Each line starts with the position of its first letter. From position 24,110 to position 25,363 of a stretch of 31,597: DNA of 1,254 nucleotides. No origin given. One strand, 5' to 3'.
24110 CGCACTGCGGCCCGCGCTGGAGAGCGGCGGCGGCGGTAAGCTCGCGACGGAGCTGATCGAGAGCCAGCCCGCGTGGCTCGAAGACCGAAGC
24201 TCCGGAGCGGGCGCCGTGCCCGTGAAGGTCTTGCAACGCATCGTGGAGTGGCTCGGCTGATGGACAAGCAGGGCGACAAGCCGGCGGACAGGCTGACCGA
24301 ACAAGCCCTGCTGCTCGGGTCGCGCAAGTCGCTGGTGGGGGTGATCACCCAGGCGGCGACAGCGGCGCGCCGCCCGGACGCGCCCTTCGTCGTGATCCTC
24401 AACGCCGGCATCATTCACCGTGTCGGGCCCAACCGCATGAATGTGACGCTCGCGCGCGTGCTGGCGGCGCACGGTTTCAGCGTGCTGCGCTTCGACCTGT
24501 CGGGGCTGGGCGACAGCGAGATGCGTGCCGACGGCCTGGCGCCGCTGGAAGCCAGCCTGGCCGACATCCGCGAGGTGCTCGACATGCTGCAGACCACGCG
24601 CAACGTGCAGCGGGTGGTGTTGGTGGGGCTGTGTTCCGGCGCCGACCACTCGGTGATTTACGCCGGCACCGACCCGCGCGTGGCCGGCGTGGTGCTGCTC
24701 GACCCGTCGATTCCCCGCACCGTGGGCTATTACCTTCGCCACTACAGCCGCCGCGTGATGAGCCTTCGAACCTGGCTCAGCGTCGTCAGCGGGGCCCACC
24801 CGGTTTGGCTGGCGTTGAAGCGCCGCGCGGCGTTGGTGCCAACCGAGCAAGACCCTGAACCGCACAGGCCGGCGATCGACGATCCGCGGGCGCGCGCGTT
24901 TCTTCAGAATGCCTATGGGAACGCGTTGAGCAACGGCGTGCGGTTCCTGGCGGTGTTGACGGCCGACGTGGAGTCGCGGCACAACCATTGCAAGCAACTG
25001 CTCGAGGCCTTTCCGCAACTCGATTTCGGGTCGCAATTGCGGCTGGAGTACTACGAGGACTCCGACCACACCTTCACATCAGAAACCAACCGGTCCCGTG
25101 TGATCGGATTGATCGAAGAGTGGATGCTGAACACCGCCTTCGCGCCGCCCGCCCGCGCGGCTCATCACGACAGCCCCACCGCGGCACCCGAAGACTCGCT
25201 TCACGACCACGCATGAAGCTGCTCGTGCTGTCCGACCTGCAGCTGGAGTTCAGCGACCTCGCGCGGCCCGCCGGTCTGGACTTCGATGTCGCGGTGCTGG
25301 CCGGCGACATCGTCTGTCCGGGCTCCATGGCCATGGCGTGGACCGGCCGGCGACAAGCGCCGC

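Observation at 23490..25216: Candidate new offloading system: TE-less PKS/NRPS coupled to a pseudo-enzyme plus Cys-nucleophile hydrolase pair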

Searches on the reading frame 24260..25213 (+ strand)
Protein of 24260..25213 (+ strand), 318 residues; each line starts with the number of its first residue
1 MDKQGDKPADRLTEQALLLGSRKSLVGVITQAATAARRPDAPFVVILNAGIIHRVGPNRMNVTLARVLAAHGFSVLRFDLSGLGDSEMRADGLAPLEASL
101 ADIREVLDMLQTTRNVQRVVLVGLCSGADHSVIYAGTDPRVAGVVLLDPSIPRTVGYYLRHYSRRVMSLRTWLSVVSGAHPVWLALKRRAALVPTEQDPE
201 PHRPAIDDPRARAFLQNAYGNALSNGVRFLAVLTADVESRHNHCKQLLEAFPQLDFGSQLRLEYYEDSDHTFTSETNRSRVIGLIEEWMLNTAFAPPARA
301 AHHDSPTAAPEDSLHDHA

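Call 6: search_protein_families(library=ncbifam, proteins=[window:24260-25213:+], max_evalue=0.01)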
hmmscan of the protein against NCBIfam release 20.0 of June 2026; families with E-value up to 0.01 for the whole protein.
window:24260-25213:+ (318 aa): 5 families
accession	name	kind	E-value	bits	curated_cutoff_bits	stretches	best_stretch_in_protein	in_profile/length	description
TIGR03100.1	hydr1_PEP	hypoth_equivalog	2.7e-30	105.6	168.45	1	14-289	2-272/274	hydrolase 1, exosortase A system-associated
TIGR03101.1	hydr2_PEP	hypoth_equivalog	3.3e-07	30.1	202.75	1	59-151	43-134/266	hydrolase 2, exosortase A system-associated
NF041096.1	esterase_EstD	equivalog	2e-06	27.1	600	1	54-150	177-274/421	esterase EstD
NF047920.1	lactonase_UilS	equivalog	2.5e-05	24.1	400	1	63-145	43-126/285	UilS family quorum-quenching N-acyl-homoserine lactonase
NF058544.1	IVPilMotSglTMyx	equivalog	0.0011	18.8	300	1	61-150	52-138/210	type IV pili motility protein SglT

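Call 7: search_protein_families(library=pfam, proteins=[window:24260-25213:+], max_evalue=0.01)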
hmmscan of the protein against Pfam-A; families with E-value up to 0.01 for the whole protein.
window:24260-25213:+ (318 aa): 4 families
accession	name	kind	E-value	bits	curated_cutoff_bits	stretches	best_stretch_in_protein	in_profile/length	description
PF12146.15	Hydrolase_4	-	6e-10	39.3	27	1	63-200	22-153/239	Serine aminopeptidase, S33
PF00561.26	Abhydrolase_1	-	1.9e-08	34.7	25.8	1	61-157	18-115/245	alpha/beta hydrolase fold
PF12697.13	Abhydrolase_6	-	1e-07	33.3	26.3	1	67-270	22-204/217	Alpha/beta hydrolase family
PF01738.24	DLH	-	6.4e-05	23.1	21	1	98-146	76-126/217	Dienelactone hydrolase family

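Call 12: find_homologous_proteins(query=window:24260-25213:+, max_evalue=0.00001)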
Query window:24260-25213:+ (318 aa): 691 proteins with E <= 0.00001 among 8000 candidates; the best 120 are listed.
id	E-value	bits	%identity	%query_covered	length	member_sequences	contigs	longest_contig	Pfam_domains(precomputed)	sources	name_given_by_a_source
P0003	1.2e-208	709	100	100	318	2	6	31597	PF12697.14,PF00561.27,PF12146.16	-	-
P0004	3.2e-182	622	89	100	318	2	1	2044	PF12697.14,PF00561.27,PF12146.16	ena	-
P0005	2.3e-137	475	73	93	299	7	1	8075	PF12697.14,PF00561.27,PF12146.16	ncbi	-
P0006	8.0e-136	470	82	81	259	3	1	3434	PF12697.14,PF00561.27,PF12146.16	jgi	jgi:pimeloyl-ACP methyl ester carboxylesterase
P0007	1.8e-130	452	72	91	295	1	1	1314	PF12697.14,PF00561.27,PF12146.16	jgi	jgi:pimeloyl-ACP methyl ester carboxylesterase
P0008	3.4e-129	448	69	91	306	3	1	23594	PF12697.14,PF00561.27,PF12146.16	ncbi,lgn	ncbi:MAG: alpha/beta fold hydrolase [Burkholderiaceae bacterium]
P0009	1.3e-126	440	68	94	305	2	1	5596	PF12697.14,PF00561.27,PF12146.16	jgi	jgi:pimeloyl-ACP methyl ester carboxylesterase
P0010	1.9e-126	439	67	91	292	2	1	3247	PF12697.14,PF00561.27,PF12146.16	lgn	-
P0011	4.0e-124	431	66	95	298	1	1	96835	PF12697.14,PF00561.27,PF12146.16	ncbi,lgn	ncbi:MAG: alpha/beta fold hydrolase [Rhizobacter sp.]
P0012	5.2e-124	431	67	90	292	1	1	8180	PF12697.14,PF00561.27,PF12146.16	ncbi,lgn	-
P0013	6.6e-124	431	66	92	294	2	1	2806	PF12697.14,PF00561.27,PF12146.16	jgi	-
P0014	1.6e-123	429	68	89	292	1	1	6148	PF12697.14,PF00561.27,PF12146.16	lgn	-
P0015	7.4e-123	427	68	90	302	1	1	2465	PF12697.14,PF00561.27,PF12146.16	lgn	-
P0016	1.2e-122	427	67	90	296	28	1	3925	PF12697.14,PF00561.27,PF12146.16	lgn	-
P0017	3.0e-122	425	65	91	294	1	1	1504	PF12697.14,PF00561.27,PF12146.16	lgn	-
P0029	2.4e-119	416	64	92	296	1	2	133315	PF12697.14,PF00561.27,PF12146.16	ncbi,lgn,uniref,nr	ncbi:MAG: alpha/beta fold hydrolase [Hydrogenophaga sp.]|uniref:alpha/beta fold hydrolase n=1 Tax=Hy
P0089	7.0e-96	339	56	88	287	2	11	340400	PF12697.14,PF00561.27,PF12146.16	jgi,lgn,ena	-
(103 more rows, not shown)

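Call 15: find_encoding_contigs(protein=P0011, flank=10000, max_places=2)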
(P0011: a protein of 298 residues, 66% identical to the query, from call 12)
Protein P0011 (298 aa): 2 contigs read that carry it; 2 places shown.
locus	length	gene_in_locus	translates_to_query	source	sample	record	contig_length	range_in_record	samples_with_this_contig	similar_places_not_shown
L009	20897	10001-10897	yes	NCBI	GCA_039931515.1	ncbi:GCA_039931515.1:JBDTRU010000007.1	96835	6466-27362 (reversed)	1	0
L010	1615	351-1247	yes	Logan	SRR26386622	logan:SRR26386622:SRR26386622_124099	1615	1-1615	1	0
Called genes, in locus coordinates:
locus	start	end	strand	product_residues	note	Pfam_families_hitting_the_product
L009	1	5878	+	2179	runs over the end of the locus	PF00109:ketoacyl-synt, PF02801:Ketoacyl-synt_C, PF16197:KAsynt_C_assoc, PF22336:RhiE-like_linker, PF22621:CurL-like_PKS_C, PF00698:Acyl_transf_1, PF21089:PKS_DH_N, PF14765:PS-DH, +9 more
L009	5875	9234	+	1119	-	PF18563:TubC_N, PF00668:Condensation, PF00501:AMP-binding, PF13193:AMP-binding_C, PF00550:PP-binding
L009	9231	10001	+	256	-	PF02129:Peptidase_S15 (weak), PF00561:Abhydrolase_1 (weak), PF12697:Abhydrolase_6 (weak), PF12146:Hydrolase_4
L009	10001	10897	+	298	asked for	PF12146:Hydrolase_4, PF00561:Abhydrolase_1 (weak), PF12697:Abhydrolase_6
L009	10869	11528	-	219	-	PF22624:AASDHPPT_N, PF01648:ACPS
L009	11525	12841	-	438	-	PF01479:S4, PF00849:PseudoU_synth_2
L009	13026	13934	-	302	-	PF02899:Phage_int_SAM_1, PF00589:Phage_integrase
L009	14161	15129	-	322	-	PF03401:TctC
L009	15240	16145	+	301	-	PF03547:Mem_trans, PF01758:SBF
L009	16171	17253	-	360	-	PF08331:QueG_DUF1730, PF12838:Fer4_7 (faint), PF13484:Fer4_16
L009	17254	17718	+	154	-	PF02367:TsaE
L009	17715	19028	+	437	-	PF11741:AMIN, PF01520:Amidase_3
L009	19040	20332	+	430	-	PF19878:DUF6351 (faint)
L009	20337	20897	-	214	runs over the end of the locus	PF09335:VTT_dom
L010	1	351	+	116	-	?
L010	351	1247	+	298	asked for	PF12146:Hydrolase_4, PF00561:Abhydrolase_1 (weak), PF12697:Abhydrolase_6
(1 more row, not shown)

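Call 16: find_encoding_contigs(protein=P0029, flank=10000, max_places=2)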
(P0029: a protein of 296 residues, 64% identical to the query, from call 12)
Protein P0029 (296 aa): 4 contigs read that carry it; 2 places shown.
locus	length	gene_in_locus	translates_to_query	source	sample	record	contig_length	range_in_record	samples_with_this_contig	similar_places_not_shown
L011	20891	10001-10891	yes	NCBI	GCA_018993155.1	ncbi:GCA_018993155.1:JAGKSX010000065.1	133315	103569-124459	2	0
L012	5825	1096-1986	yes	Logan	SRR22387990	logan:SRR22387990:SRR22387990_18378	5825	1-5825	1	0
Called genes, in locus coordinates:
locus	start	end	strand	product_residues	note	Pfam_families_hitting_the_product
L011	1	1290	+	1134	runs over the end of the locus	PF18563:TubC_N, PF00668:Condensation, PF00501:AMP-binding, PF13193:AMP-binding_C, PF00550:PP-binding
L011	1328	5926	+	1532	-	PF00109:ketoacyl-synt, PF02801:Ketoacyl-synt_C, PF16197:KAsynt_C_assoc, PF22336:RhiE-like_linker, PF22621:CurL-like_PKS_C, PF00698:Acyl_transf_1, PF08659:KR, PF00550:PP-binding, +3 more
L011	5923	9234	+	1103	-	PF18563:TubC_N, PF00668:Condensation, PF00501:AMP-binding, PF13193:AMP-binding_C, PF00550:PP-binding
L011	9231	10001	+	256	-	PF00561:Abhydrolase_1 (weak), PF12146:Hydrolase_4, PF12697:Abhydrolase_6 (weak)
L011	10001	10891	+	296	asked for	PF00561:Abhydrolase_1, PF12146:Hydrolase_4, PF12697:Abhydrolase_6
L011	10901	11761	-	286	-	PF12146:Hydrolase_4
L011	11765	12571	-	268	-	PF12146:Hydrolase_4, PF12697:Abhydrolase_6 (weak)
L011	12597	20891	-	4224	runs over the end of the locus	PF00501:AMP-binding, PF00550:PP-binding, PF13193:AMP-binding_C, PF00109:ketoacyl-synt, PF02801:Ketoacyl-synt_C, PF16197:KAsynt_C_assoc, PF22336:RhiE-like_linker, PF22621:CurL-like_PKS_C, +9 more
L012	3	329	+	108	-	?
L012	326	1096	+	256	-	PF00561:Abhydrolase_1 (weak), PF12146:Hydrolase_4, PF12697:Abhydrolase_6 (weak)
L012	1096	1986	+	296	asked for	PF00561:Abhydrolase_1, PF12146:Hydrolase_4, PF12697:Abhydrolase_6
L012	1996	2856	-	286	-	PF12146:Hydrolase_4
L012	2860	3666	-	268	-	PF12146:Hydrolase_4, PF12697:Abhydrolase_6 (weak)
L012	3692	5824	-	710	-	?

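Call 17: find_encoding_contigs(protein=P0089, flank=10000, max_places=2)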
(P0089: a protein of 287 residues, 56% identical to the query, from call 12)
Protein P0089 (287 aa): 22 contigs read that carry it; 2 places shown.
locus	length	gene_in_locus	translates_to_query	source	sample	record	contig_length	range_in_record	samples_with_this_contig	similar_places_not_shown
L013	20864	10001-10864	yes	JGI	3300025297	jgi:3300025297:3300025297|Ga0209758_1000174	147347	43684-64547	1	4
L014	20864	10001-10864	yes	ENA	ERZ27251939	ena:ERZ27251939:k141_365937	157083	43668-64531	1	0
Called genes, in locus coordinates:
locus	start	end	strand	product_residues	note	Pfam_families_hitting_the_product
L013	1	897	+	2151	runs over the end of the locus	PF00109:ketoacyl-synt, PF02801:Ketoacyl-synt_C, PF16197:KAsynt_C_assoc, PF22621:CurL-like_PKS_C, PF00698:Acyl_transf_1, PF21089:PKS_DH_N, PF14765:PS-DH, PF08240:ADH_N, +7 more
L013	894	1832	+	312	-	PF00892:EamA (faint)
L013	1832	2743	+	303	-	PF00892:EamA (weak)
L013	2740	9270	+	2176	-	PF00668:Condensation, PF18563:TubC_N, PF00501:AMP-binding, PF13193:AMP-binding_C, PF00550:PP-binding, PF00668:Condensation, PF00501:AMP-binding, PF13193:AMP-binding_C, +1 more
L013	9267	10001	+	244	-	PF12697:Abhydrolase_6 (weak), PF00561:Abhydrolase_1 (weak), PF12146:Hydrolase_4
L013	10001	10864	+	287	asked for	PF00561:Abhydrolase_1, PF12146:Hydrolase_4, PF12697:Abhydrolase_6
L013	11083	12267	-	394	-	PF13657:Couple_hipA, PF07804:HipA_C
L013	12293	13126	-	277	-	PF02569:Pantoate_ligase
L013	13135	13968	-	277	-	PF02548:Pantoate_transf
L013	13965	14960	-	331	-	PF04055:Radical_SAM, PF06968:BATS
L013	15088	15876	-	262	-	PF02616:SMC_ScpA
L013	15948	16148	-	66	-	PF11943:DUF3460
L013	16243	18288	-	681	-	PF00133:tRNA-synt_1, PF09334:tRNA-synt_1g, PF01921:tRNA-synt_1f (weak), PF01588:tRNA_bind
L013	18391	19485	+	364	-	PF01883:FeS_assembly_P, PF00142:Fer4_NifH (faint), PF01656:CbiA, PF02374:ArsA_ATPase (faint), PF09140:MipZ, PF10609:ParA, PF13614:AAA_31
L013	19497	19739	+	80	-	-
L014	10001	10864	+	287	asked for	PF00561:Abhydrolase_1, PF12146:Hydrolase_4, PF12697:Abhydrolase_6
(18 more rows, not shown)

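Call 26: find_related_loci(query=P0003, collection=genome_contigs, flank=10000)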
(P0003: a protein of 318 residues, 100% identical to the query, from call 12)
Query P0003 (318 aa) in genome_contigs; peptide patterns used: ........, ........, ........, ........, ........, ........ (x = any residue, [..] = any of these).
26 stretches matched a pattern, but none encodes a relative of the query by tblastn (E <= 1e-3).

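Call 28: find_related_loci(query=A1, collection=genome_contigs, flank=10000)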
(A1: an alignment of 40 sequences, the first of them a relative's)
Query A1 (318 aa) in genome_contigs; peptide patterns used: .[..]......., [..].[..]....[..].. (x = any residue, [..] = any of these).
370 stretches matched a pattern; 343 encode a relative of the query (tblastn E <= 1e-3); the best 80 are kept; 80 distinct loci.
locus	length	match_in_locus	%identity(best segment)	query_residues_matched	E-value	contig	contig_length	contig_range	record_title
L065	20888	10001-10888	73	10-305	4e-137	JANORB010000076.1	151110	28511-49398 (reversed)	MAG: Methylibium sp. isolate VAR_4_metabat_225 VAR_4_k141_2567199, whole genome shotgun sequence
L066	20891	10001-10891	66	10-310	3e-124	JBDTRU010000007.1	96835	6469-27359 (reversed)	MAG: Rhizobacter sp. isolate cluster3_bin.254 NODE_378_length_96835_cov_15.993180, whole genome shotgun sequence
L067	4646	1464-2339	65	10-297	5e-120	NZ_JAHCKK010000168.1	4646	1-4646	MAG: Hydrogenophaga sp. isolate TGS_PRO27 PRO27_168, whole genome shotgun sequence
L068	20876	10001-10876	64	10-297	6e-119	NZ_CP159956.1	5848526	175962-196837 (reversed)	Hydrogenophaga sp. ANAO-22 chromosome, complete genome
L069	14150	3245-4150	59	5-294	2e-110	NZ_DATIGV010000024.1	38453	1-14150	MAG: Hydrogenophaga sp. isolate SMAG_U15620 k141_193597, whole genome shotgun sequence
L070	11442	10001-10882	61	14-294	5e-110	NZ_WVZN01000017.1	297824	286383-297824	MAG: Hydrogenophaga sp. isolate CS4-C022 C_merged_R1_(paired)_contig_157202, whole genome shotgun sequence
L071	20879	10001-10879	60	14-294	4e-110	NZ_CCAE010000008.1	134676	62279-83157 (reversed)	Hydrogenophaga intermedia strain S1, whole genome shotgun sequence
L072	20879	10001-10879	60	14-294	8e-108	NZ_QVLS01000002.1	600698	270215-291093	Hydrogenophaga borbori strain LA-38 contig_2, whole genome shotgun sequence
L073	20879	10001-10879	57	6-294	1e-104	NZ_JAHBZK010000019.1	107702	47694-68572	MAG: Hydrogenophaga sp. isolate ACE_PRO41 PRO41_19, whole genome shotgun sequence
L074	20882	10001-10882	57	2-296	1e-102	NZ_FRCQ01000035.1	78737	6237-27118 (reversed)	Rhizobacter sp. OV335, whole genome shotgun sequence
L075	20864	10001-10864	55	8-293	2e-98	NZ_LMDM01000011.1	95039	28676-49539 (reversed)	Rhizobacter sp. Root1238 contig_19, whole genome shotgun sequence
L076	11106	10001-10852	55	14-300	3e-97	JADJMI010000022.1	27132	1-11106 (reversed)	MAG: Betaproteobacteria bacterium isolate EsbW_18-Q3-R4-48_BATAC.303 tig00043818-10-270250, whole genome shotgun sequenc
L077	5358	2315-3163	55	11-294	1e-96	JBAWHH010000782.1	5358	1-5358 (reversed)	MAG: Rhodocyclaceae bacterium isolate MFD04340_ilm_asm_bin1 k127_15412, whole genome shotgun sequence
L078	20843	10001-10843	56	12-289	1e-99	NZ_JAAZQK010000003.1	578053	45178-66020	Rhizobacter sp. SG703 Ga0365349_03, whole genome shotgun sequence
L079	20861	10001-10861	53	10-296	2e-93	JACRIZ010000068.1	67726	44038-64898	MAG: Rhodocyclales bacterium isolate NC_groundwater_1816_Pr3_B-0.1um_66_141 SR-2_scaffold_141_1441169, whole genome shot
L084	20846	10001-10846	48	11-294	8e-86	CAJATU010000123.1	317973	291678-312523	MAG: uncultured Rhodopila sp. isolate G-1_bin-571 genome assembly, contig: bin-571:123/200, whole genome shotgun sequenc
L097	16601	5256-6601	43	14-294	2e-62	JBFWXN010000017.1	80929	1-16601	MAG: Hyphomicrobiaceae bacterium isolate CA_2019_TPBS_141 NODE_2367_length_80929_cov_5.555655_TPBS, whole genome shotgun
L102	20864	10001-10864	40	2-294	1e-57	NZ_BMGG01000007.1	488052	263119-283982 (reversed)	Chelatococcus reniformis strain CGMCC 1.12919 sequence07, whole genome shotgun sequence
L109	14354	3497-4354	40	13-298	3e-53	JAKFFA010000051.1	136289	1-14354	MAG: Gemmatimonadaceae bacterium isolate LC087 contig-124_75, whole genome shotgun sequence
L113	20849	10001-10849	40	14-291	1e-51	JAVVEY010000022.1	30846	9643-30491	MAG: Longimicrobiales bacterium isolate TamC13-33 NODE_1226_length_30846_cov_6.683901, whole genome shotgun sequence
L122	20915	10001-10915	35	14-308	4e-48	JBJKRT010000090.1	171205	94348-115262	MAG: Longimicrobiales bacterium isolate Bin_65 S1Ck127_413725_flag_0_multi_13.9992_len_171205, whole genome shotgun sequ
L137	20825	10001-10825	33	14-290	9e-45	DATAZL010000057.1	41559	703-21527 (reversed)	MAG TPA_asm: Polyangiaceae bacterium isolate SMAG_U5704 k141_2942495, whole genome shotgun sequence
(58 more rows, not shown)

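Call 46: search_solved_structures(query=A1, max_evalue=0.01, show_alignments=2)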
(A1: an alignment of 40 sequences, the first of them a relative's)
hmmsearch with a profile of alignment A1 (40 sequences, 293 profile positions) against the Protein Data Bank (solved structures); distinct sequences matched with E-value up to 0.01: 28.
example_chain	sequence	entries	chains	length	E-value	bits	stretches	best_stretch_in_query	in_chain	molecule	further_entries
9pjb_A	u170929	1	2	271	1.1e-21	80.1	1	16-151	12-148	MHETase MHT043-5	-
8b4u_A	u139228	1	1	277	1.7e-12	50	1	16-145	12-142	Alpha/beta hydrolase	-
7qjm_A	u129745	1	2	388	3.5e-10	42.4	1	56-143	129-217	alpha/beta-hydrolase (202)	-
9pir_A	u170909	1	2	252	9.3e-10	41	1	33-105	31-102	Alpha/beta fold hydrolase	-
9pid_A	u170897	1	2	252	1.3e-09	40.5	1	33-105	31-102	Alpha/beta fold hydrolase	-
9pic_A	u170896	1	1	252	1.4e-09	40.5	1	33-105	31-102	Alpha/beta fold hydrolase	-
9w30_A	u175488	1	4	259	2.4e-09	39.6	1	20-142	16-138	Alpha/beta superfamily hydrolase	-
9h0z_A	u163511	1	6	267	4.1e-07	32.4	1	35-143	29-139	Serine aminopeptidase S33 domain-containing protein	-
7wwh_A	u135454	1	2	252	4.4e-07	32.2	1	32-143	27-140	Alpha/beta hydrolase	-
7q4h_A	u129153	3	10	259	5e-07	32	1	33-143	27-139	Hydrolase_4 domain-containing protein | Serine aminopeptidase S33 domain-containing protein | Prolyl oligopeptidase family protein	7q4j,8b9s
10bv_A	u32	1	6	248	1.3e-05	27.4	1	43-143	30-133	Chlorogenic acid esterase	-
8slj_A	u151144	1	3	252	1.4e-05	27.4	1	43-143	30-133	Alpha/beta hydrolase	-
8skm_A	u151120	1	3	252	1.4e-05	27.4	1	43-143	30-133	Chlorogenic acid esterase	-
5cml_A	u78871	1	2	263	2.4e-05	26.5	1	56-146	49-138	OsmC family protein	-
3pf9_A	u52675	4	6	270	2.8e-05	26.3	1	44-143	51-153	Cinnamoyl esterase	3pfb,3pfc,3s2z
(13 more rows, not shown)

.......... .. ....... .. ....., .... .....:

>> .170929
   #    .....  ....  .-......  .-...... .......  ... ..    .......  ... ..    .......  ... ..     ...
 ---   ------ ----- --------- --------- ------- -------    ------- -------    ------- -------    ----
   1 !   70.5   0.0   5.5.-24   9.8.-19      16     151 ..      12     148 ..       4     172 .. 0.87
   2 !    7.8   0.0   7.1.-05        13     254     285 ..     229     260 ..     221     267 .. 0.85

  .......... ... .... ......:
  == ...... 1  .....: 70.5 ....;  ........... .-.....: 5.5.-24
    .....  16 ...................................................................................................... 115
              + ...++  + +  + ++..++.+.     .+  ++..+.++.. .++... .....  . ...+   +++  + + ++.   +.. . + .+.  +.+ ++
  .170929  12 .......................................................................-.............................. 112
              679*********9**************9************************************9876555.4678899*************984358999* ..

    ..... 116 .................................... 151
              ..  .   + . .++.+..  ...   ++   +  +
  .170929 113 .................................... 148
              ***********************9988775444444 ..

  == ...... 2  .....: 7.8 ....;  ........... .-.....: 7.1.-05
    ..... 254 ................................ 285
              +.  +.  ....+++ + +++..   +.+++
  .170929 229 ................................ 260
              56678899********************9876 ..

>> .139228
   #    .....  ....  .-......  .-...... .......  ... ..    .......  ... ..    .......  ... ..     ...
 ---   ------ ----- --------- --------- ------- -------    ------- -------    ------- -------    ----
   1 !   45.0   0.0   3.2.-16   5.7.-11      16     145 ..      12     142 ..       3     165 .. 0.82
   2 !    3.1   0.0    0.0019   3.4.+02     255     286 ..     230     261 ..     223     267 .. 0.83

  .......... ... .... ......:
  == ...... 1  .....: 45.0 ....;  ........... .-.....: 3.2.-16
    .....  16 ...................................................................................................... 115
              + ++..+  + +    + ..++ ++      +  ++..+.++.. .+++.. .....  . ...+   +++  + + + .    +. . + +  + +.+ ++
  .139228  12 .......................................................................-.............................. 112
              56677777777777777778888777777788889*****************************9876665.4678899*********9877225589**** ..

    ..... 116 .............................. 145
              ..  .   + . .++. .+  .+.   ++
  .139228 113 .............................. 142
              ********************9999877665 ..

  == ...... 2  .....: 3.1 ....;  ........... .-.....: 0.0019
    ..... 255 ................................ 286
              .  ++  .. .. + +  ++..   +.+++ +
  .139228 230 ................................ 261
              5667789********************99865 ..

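Call 61: predict_structure(alignment_id=A1)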
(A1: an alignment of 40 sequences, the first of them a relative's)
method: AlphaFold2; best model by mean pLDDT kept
length: 318 residues; sequences in the alignment: 40
mean_pLDDT: 87.3   pTM: 0.83
mean pLDDT of the five models: 87.3, 85.0, 84.9, 84.1, 84.0
residues with pLDDT >= 90: 182; 70-90: 90; 50-70: 46; < 50: 0
segments of 3 or more residues with pLDDT < 50: none
pLDDT, mean of each block of 10 residues (from residue 1): 68 93 90 92 92 69 96 95 76 92 96 96 94 97 96 91 81 84 82 66 84 97 97 79 90 97 93 92 98 81 66 64
secondary structure, 60 per line:
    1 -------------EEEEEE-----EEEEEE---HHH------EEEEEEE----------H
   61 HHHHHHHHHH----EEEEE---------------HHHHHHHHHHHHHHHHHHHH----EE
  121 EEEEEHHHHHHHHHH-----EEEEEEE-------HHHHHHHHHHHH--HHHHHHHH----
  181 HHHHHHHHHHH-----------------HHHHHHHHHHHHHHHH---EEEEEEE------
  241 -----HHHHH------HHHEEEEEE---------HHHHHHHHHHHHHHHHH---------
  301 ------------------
elements in order: E14-19 E25-30 E43-49 H60-70 E75-79 H95-114 E119-125 H126-135 E141-147 H155-166 H169-176 H181-191 H209-224 E228-234 H246-250 E260-265 H275-291

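Call 66: fold_search(model_id=the predicted structure, library=pdb)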
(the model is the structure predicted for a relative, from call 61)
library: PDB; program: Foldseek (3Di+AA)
matches with E <= 10: 1940; with E <= 0.001: 1388
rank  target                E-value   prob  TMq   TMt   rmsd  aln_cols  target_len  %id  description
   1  7qjm_B                1.4e-12  1.00  0.53  0.56  12.7       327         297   20  Crystal structure of an alpha/beta-hydrolase enzyme from Chloroflexus sp. MS-G (202) (released 2022-12-28)
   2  9h0z_A                2.3e-12  1.00  0.53  0.64   8.3       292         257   18  Crystal structure of TTL[Nle], thermophilic lipase TTL from Thermoanaerobacter thermohydrosulfuricus containing non-ca (released 2025-10-29)
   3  7qjm_A                2.5e-12  1.00  0.52  0.55  12.8       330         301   20  Crystal structure of an alpha/beta-hydrolase enzyme from Chloroflexus sp. MS-G (202) (released 2022-12-28)
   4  7q4h_A                3.6e-12  1.00  0.53  0.64   8.7       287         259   18  A thermostable lipase from Thermoanaerobacter thermohydrosulfuricus in complex with PMSF (released 2023-05-10)
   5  8b4u                  3.8e-12  1.00  0.55  0.64   8.4       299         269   17  The crystal structure of PET46, a PETase enzyme from Candidatus bathyarchaeota (released 2023-08-23)
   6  8cln_B                1.3e-11  1.00  0.49  0.51  11.8       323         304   20  Zearalenone lactonase from Streptomyces coelicoflavus, SeMet derivative for SAD phasing (released 2024-02-21)
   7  9h0z_D                1.5e-11  1.00  0.52  0.66   7.7       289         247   20  Crystal structure of TTL[Nle], thermophilic lipase TTL from Thermoanaerobacter thermohydrosulfuricus containing non-ca (released 2025-10-29)
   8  7xrh_B                1.8e-11  1.00  0.48  0.65   9.6       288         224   17  Feruloyl esterase from Lactobacillus acidophilus (released 2023-05-17)
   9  9h0z_F                2.5e-11  1.00  0.55  0.68   8.1       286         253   18  Crystal structure of TTL[Nle], thermophilic lipase TTL from Thermoanaerobacter thermohydrosulfuricus containing non-ca (released 2025-10-29)
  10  7q4j_A                3.6e-11  1.00  0.53  0.64   8.4       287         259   18  A thermostable lipase from Thermoanaerobacter thermohydrosulfuricus in complex a monoacylglycerol intermediate (released 2023-05-10)
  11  9h0z_C                3.8e-11  1.00  0.52  0.65   8.3       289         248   19  Crystal structure of TTL[Nle], thermophilic lipase TTL from Thermoanaerobacter thermohydrosulfuricus containing non-ca (released 2025-10-29)
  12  8cln_A                4.6e-11  1.00  0.47  0.49  11.9       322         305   18  Zearalenone lactonase from Streptomyces coelicoflavus, SeMet derivative for SAD phasing (released 2024-02-21)
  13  9h0z_E                6.6e-11  1.00  0.52  0.65   7.5       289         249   19  Crystal structure of TTL[Nle], thermophilic lipase TTL from Thermoanaerobacter thermohydrosulfuricus containing non-ca (released 2025-10-29)
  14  8cln_D                6.6e-11  1.00  0.48  0.50  11.9       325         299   19  Zearalenone lactonase from Streptomyces coelicoflavus, SeMet derivative for SAD phasing (released 2024-02-21)
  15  7z2x_A                8.4e-11  1.00  0.53  0.62   8.5       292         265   13  Wild-type ferulic acid esterase from Lactobacillus buchneri (released 2022-11-30)
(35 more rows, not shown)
